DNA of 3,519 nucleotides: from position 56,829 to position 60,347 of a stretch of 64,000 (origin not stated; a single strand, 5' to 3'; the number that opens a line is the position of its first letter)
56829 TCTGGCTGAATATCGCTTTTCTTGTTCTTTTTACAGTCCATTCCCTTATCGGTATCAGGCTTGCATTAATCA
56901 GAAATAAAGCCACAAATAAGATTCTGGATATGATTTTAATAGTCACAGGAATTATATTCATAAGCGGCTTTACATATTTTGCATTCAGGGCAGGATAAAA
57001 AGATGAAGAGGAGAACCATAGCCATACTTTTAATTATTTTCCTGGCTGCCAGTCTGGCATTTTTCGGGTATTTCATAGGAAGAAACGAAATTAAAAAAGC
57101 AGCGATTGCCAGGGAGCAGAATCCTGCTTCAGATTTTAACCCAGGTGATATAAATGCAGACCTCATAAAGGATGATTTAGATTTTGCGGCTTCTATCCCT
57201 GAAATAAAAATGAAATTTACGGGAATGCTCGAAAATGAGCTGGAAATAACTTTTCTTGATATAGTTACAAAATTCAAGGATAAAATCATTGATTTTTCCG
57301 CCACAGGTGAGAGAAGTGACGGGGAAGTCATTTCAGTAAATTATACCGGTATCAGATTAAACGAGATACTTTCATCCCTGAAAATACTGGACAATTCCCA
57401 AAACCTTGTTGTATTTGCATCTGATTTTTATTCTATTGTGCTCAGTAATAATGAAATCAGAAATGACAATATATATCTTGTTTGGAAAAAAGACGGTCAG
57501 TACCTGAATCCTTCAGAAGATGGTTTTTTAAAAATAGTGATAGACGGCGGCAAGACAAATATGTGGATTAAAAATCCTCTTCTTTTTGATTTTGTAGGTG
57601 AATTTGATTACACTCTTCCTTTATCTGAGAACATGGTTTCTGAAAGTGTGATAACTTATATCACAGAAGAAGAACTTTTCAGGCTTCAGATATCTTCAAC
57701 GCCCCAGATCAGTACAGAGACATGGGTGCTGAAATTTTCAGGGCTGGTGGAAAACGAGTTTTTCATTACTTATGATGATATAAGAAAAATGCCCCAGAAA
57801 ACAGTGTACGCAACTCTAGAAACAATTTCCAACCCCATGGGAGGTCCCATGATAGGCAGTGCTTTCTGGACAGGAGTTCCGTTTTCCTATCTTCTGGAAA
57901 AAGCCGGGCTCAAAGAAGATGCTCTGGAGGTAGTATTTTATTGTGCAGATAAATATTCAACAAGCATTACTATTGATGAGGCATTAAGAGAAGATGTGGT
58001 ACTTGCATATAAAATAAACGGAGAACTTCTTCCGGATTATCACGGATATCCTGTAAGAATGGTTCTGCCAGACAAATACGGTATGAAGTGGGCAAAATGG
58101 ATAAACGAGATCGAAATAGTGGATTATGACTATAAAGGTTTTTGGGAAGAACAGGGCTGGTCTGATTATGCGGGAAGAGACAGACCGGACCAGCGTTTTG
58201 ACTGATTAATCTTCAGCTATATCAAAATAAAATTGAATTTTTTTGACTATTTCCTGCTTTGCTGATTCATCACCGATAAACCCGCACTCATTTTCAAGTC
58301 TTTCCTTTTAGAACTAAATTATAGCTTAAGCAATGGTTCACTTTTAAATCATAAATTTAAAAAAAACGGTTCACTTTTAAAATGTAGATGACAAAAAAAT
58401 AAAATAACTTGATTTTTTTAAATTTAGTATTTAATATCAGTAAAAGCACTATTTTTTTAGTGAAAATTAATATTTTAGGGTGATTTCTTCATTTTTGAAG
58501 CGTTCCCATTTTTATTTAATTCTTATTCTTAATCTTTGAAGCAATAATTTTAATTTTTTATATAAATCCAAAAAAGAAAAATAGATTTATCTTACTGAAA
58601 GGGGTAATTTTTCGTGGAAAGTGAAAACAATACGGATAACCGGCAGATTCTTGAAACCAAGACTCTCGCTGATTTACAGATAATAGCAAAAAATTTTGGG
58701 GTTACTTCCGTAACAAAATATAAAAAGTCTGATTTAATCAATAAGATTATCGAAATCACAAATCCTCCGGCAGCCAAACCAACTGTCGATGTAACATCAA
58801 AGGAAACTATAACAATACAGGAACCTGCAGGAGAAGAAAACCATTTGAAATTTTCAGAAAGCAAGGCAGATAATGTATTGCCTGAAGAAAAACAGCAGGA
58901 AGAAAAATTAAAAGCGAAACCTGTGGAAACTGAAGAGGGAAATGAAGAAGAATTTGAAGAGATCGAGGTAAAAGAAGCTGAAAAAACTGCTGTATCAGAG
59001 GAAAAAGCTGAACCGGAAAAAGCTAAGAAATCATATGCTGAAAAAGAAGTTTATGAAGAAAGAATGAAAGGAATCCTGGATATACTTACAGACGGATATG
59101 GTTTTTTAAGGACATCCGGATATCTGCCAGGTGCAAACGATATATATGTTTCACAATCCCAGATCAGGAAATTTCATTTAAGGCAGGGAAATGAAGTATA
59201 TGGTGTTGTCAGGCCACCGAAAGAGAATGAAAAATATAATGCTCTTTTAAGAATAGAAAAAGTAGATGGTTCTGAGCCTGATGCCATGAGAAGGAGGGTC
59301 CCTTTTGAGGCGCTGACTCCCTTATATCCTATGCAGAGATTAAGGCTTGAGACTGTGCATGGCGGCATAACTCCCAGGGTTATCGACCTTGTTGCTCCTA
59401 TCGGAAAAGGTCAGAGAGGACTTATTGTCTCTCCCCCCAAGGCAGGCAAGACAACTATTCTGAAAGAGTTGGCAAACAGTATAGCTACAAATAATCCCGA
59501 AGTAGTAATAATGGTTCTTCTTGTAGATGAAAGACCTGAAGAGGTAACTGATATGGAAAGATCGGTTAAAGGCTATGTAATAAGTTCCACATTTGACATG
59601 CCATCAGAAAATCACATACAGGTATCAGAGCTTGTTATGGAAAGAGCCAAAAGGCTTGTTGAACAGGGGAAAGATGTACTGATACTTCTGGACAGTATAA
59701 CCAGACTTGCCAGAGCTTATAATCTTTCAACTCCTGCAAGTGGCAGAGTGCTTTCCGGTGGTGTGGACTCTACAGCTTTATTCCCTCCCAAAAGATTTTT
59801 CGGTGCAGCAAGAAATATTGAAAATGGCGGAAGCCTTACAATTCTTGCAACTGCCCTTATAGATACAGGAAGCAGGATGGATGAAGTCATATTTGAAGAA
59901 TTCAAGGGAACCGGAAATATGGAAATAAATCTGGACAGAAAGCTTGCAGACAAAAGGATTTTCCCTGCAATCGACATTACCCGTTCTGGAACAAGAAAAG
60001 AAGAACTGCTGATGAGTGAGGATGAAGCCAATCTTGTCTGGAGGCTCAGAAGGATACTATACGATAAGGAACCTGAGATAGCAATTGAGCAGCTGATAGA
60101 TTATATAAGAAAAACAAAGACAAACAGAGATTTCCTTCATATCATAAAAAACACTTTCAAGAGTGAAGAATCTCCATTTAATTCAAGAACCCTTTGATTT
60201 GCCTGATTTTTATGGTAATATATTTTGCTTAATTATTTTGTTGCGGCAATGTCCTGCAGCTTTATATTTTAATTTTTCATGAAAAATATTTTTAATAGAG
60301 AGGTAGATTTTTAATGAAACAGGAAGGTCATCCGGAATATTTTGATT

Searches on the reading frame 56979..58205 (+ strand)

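Call 53: search_protein_families(library=pfam, max_evalue=0.00001, proteins=[window:56979-58205:+])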
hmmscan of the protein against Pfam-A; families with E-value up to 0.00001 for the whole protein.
window:56979-58205:+ (408 aa): 1 family
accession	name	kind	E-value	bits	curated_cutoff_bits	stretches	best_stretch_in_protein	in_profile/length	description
PF00174.25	Oxidored_molyb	-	4.1e-52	176.6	24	1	240-389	3-169/169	Oxidoreductase molybdopterin binding domain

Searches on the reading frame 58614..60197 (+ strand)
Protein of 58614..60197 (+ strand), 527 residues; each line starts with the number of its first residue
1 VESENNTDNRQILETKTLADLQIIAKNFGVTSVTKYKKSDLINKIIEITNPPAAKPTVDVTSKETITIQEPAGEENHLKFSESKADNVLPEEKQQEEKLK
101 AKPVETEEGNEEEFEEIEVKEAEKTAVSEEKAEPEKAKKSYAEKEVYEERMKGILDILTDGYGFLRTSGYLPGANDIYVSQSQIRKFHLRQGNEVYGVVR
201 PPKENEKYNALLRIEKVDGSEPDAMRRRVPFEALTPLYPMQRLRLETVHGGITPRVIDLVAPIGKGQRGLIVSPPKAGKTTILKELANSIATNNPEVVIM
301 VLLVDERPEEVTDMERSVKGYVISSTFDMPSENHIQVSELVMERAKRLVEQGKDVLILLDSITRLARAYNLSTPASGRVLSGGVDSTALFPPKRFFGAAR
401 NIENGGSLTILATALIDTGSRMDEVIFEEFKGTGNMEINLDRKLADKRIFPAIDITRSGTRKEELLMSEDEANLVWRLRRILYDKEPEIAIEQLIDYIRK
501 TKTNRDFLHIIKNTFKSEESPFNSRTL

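Call 53: search_protein_families(library=pfam, max_evalue=0.00001, proteins=[window:58614-60197:+])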
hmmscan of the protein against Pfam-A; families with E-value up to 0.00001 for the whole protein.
window:58614-60197:+ (527 aa): 3 families
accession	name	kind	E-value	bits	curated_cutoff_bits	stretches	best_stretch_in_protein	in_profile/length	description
PF07497.18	Rho_RNA_bind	-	2.8e-32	110.8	27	1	152-223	2-73/73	Rho termination factor, RNA-binding domain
PF00006.31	ATP-synt_ab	-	1.9e-26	93.4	29.5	1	255-458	3-211/213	ATP synthase alpha/beta family, nucleotide-binding domain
PF07498.18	Rho_N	-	1.1e-07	32.2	24.9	1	13-47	2-36/43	Rho termination factor, N-terminal domain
